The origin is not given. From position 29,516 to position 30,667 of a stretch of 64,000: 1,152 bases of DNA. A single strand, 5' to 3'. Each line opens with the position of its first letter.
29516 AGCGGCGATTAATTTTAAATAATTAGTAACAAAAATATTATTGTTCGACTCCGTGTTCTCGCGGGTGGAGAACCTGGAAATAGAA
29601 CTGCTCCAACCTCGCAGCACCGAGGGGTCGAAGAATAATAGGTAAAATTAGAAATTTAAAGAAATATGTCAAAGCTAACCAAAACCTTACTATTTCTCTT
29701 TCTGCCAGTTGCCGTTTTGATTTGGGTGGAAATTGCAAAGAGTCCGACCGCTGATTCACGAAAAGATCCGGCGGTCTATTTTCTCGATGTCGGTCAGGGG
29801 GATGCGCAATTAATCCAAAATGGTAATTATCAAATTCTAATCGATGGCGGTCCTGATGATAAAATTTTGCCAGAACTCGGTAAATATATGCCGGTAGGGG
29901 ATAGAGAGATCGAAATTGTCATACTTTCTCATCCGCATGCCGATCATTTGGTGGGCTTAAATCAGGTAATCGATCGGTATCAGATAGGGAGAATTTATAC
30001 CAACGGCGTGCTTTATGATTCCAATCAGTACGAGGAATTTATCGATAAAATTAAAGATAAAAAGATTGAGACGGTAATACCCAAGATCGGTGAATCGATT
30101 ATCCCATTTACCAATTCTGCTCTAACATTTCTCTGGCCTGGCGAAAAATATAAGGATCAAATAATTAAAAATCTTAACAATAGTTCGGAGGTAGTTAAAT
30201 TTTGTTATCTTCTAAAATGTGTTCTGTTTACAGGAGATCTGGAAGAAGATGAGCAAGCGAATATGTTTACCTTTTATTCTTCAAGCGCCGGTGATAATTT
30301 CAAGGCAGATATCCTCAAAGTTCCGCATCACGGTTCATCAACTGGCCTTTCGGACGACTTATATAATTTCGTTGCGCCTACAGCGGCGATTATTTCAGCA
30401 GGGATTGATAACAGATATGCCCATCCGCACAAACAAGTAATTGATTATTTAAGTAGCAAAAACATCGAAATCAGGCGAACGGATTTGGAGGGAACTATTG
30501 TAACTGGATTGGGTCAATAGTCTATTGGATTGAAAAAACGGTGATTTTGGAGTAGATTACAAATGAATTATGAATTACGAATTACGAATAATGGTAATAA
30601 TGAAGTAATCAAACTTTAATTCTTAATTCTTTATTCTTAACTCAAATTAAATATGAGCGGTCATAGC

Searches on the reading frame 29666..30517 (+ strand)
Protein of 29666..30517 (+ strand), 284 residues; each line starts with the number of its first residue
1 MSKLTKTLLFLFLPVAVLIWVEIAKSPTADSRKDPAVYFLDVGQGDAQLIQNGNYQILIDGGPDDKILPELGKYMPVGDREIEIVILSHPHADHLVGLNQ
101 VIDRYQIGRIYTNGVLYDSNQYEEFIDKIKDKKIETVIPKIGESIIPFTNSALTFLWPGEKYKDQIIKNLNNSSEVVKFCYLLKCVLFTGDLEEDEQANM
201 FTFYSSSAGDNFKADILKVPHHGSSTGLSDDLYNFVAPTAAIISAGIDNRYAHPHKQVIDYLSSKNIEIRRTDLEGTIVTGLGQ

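Call 13: search_protein_families(library=pfam, proteins=[window:29666-30517:+], max_evalue=0.01)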
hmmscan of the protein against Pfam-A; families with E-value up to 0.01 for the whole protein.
window:29666-30517:+ (284 aa): 4 families
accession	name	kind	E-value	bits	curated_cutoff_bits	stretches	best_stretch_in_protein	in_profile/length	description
PF00753.33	Lactamase_B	-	1.1e-14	55.3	22.7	1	41-246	2-195/196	Metallo-beta-lactamase superfamily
PF12706.13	Lactamase_B_2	-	3.4e-06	27.2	27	1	56-144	2-95/200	Beta-lactamase superfamily domain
PF25281.1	MBL_MAP1B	-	8.3e-06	25.5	37.6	1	34-106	20-89/279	MAP1B MBL-like domain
PF16661.11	Lactamase_B_6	-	0.007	16.2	27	0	50-103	2-57/193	Metallo-beta-lactamase superfamily domain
